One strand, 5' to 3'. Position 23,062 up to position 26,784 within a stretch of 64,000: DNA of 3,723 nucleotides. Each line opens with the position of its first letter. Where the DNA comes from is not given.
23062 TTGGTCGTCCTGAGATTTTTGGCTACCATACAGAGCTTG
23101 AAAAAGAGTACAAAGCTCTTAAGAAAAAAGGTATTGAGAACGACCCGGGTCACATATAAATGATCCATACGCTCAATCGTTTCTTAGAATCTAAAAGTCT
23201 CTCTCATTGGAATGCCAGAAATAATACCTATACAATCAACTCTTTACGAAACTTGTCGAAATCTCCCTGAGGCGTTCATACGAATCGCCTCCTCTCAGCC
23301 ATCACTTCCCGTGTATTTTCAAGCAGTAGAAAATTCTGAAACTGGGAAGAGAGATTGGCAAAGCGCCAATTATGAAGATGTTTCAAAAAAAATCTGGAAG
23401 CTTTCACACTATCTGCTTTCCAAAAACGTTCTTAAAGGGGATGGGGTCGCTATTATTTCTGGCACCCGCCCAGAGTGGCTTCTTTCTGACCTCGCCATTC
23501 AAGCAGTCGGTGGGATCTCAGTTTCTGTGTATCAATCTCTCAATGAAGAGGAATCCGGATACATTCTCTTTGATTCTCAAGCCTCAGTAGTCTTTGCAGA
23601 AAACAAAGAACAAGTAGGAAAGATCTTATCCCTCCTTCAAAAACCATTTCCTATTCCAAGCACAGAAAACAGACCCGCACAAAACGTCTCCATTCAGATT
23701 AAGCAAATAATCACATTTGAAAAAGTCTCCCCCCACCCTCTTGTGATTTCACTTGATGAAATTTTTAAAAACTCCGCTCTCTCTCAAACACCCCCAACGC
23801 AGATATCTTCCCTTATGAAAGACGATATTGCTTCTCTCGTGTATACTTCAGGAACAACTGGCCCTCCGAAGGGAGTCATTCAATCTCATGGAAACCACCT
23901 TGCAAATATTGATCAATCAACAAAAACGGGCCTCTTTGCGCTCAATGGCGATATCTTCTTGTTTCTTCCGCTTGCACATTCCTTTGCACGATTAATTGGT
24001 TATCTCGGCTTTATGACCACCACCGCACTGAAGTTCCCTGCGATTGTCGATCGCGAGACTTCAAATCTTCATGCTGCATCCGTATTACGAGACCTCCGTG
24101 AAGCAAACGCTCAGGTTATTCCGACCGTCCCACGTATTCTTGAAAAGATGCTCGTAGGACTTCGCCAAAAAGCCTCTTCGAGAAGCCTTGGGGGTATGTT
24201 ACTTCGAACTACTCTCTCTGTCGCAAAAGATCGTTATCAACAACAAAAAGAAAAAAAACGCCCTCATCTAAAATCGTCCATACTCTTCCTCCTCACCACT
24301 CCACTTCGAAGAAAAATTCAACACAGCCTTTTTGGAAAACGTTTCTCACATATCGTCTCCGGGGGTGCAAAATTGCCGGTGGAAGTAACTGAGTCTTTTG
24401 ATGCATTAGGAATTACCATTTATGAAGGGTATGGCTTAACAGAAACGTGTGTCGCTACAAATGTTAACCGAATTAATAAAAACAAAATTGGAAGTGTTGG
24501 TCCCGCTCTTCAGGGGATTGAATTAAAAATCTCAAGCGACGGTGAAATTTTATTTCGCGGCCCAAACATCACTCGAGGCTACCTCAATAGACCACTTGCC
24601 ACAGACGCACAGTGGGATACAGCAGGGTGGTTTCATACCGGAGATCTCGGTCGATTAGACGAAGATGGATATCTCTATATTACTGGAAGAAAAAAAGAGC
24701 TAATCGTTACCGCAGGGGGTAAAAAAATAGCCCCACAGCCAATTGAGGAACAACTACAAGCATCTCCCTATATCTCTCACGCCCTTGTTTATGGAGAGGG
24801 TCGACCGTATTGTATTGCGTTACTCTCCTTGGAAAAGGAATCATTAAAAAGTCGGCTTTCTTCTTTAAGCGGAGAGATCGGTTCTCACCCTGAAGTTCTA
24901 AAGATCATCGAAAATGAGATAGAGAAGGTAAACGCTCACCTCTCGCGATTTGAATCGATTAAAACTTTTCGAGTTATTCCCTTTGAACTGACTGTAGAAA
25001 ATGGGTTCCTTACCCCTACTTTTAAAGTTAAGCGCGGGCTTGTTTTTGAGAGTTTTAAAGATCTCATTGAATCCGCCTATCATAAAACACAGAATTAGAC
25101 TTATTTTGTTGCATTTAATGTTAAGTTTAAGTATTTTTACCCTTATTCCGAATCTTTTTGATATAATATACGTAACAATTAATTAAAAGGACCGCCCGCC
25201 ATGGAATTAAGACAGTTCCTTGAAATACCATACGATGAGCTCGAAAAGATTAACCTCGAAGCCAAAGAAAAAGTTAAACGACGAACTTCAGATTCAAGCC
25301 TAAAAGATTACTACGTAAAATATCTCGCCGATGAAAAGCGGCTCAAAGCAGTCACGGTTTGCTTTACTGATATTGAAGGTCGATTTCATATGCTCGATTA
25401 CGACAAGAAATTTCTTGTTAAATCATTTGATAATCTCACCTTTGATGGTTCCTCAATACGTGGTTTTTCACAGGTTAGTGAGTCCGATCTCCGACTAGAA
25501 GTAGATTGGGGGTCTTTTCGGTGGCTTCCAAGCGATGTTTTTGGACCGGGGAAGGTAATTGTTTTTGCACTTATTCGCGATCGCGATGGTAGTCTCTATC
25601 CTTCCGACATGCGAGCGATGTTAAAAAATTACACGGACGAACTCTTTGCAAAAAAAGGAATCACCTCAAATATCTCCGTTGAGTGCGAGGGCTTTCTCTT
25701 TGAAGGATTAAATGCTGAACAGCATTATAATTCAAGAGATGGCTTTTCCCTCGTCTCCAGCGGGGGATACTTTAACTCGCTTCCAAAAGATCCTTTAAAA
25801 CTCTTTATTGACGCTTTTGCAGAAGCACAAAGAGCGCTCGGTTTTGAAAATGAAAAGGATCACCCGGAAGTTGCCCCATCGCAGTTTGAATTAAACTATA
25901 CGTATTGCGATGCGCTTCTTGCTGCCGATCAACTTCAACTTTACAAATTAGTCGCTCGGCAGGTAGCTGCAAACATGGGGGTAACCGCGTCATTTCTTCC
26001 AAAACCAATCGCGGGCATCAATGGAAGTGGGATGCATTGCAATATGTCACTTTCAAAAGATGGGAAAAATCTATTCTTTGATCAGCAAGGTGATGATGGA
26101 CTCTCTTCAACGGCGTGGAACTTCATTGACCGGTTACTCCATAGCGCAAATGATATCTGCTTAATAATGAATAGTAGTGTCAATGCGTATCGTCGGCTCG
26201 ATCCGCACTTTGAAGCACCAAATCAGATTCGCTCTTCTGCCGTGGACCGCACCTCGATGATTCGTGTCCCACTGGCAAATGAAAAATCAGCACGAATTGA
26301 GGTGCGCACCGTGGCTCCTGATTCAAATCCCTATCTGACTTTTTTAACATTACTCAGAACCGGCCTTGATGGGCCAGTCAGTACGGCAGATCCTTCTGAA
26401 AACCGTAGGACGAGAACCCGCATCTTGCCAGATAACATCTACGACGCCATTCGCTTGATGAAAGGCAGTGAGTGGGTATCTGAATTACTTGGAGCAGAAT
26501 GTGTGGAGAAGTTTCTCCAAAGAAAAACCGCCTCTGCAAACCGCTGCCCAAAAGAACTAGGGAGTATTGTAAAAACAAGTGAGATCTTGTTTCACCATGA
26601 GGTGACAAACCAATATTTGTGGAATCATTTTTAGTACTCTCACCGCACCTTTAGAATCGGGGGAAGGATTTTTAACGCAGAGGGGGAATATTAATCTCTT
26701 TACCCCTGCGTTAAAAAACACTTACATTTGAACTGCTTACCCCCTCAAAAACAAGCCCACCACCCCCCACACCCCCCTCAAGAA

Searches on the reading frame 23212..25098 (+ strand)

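Call 37: search_protein_families(library=pfam, proteins=[window:23212-25098:+], max_evalue=0.00001)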
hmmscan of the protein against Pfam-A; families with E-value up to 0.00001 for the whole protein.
window:23212-25098:+ (628 aa): 2 families
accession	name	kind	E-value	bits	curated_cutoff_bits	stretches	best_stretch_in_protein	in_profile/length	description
PF00501.34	AMP-binding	-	1.2e-60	205.8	29.9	1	47-458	17-384/384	AMP-binding enzyme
PF23562.2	AMP-binding_C_3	-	4.3e-17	63.1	20.8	1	497-626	3-123/124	AMP-binding enzyme C-terminal domain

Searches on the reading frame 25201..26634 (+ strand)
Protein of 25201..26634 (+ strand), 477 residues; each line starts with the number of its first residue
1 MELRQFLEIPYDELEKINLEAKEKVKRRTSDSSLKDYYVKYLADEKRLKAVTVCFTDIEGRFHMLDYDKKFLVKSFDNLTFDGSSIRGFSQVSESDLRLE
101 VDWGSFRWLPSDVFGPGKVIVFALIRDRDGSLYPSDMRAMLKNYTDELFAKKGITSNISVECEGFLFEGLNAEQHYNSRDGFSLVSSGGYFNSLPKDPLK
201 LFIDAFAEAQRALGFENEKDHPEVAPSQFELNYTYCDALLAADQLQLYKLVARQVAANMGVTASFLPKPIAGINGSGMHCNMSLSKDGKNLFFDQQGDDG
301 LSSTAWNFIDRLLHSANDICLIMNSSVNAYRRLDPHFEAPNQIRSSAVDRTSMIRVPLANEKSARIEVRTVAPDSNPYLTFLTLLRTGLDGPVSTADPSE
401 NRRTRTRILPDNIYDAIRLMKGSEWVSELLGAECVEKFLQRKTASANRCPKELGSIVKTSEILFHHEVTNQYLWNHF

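Call 37: search_protein_families(library=pfam, proteins=[window:25201-26634:+], max_evalue=0.00001)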
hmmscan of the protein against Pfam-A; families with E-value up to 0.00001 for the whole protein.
window:25201-26634:+ (477 aa): 2 families
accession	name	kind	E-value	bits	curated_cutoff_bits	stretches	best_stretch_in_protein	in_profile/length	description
PF00120.29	Gln-synt_C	-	1.9e-76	257.8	24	1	136-448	3-331/344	Glutamine synthetase, catalytic domain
PF03951.24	Gln-synt_N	-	7.2e-11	42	33.4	1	49-111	3-67/82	Glutamine synthetase, beta-Grasp domain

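Call 48: find_related_loci(query=window:25201-26634:+, collection=genome_contigs, flank=1000)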
Query window:25201-26634:+ (477 aa) in genome_contigs; peptide patterns used: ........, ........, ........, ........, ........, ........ (x = any residue, [..] = any of these).
600 stretches matched a pattern (row limit reached: there are more); 586 encode a relative of the query (tblastn E <= 1e-3); the best 80 are kept; 80 distinct loci.
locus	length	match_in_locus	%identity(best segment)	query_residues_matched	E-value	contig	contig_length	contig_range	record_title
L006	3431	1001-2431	77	1-477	0e+0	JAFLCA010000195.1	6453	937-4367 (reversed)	MAG: Deltaproteobacteria bacterium isolate UWPOB_DELTA1 gnl_X_BEAILMKM_195, whole genome shotgun sequence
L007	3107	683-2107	77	3-477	0e+0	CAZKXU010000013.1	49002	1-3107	MAG TPA_asm: uncultured Bdellovibrionales bacterium isolate SRP150892_co2_139 genome assembly, contig: NODE_764_length_4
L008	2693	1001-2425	76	3-477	0e+0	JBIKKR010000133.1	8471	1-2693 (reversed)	MAG: Bdellovibrionota bacterium isolate ME2014-08-05_3300044627_group5_bin128 Rohwer_bin1184_scaffold_10216_c1, whole ge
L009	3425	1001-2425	76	3-477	0e+0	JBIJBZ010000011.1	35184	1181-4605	MAG: Bdellovibrionota bacterium isolate ME2006-08-10D11_3300044971_group2_bin88 Rohwer_bin1171_scaffold_385_c2, whole ge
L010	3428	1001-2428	75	2-477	0e+0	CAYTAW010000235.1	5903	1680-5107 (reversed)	MAG TPA_asm: uncultured Bdellovibrionales bacterium isolate SRP257259_co1_208 genome assembly, contig: NODE_23684_length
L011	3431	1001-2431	75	1-477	0e+0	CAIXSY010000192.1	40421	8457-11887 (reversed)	MAG: uncultured delta proteobacterium isolate LJ_bin-2050 genome assembly, contig: bin-2050:192/432, whole genome shotgu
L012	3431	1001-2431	73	1-477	0e+0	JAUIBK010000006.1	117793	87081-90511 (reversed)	MAG: bacterium isolate 6_bin.32 NODE_293_length_117793_cov_1.409413, whole genome shotgun sequence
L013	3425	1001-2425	73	3-477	0e+0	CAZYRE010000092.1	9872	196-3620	MAG TPA_asm: uncultured Bdellovibrionales bacterium isolate SRP292972_co1_110 genome assembly, contig: NODE_2843_length_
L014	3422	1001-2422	73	3-477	0e+0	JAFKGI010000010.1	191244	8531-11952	MAG: Vulcanimicrobiota bacterium isolate SCN18_25_8_15_R3_B_62_28 SCN18_25_8_15_R3_B_scaffold_87, whole genome shotgun s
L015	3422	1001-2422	72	3-477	0e+0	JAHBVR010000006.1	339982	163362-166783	MAG: Vulcanimicrobiota bacterium isolate ACE_ERE1 ERE1_6, whole genome shotgun sequence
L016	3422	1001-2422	74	3-477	0e+0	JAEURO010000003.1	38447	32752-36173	MAG: Chthonomonadaceae bacterium isolate new MAG-279 NODE_3_length_38447_cov_3.947667, whole genome shotgun sequence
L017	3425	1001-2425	72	3-477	0e+0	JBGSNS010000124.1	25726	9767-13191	MAG: Bdellovibrionota bacterium isolate JTS-AC261 k141_2031154, whole genome shotgun sequence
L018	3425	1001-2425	70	3-477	0e+0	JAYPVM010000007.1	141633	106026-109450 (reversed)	MAG: Pseudomonadota bacterium isolate 139588_S189_rosella_bins.tsv.061 NODE_71_length_141633_cov_8.708189, whole genome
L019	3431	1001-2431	73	2-477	0e+0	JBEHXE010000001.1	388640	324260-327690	MAG: Armatimonadota bacterium isolate ES1.bin.37 NODE_26_length_388640_cov_6.685575, whole genome shotgun sequence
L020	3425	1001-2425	71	3-477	0e+0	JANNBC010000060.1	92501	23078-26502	MAG: bacterium isolate OTE_78_metabat_376 OTE_78_k141_3054796, whole genome shotgun sequence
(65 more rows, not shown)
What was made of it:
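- Taxon: GlnA is 75-77% identical to Bdellovibrionota MAGs (call 48).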
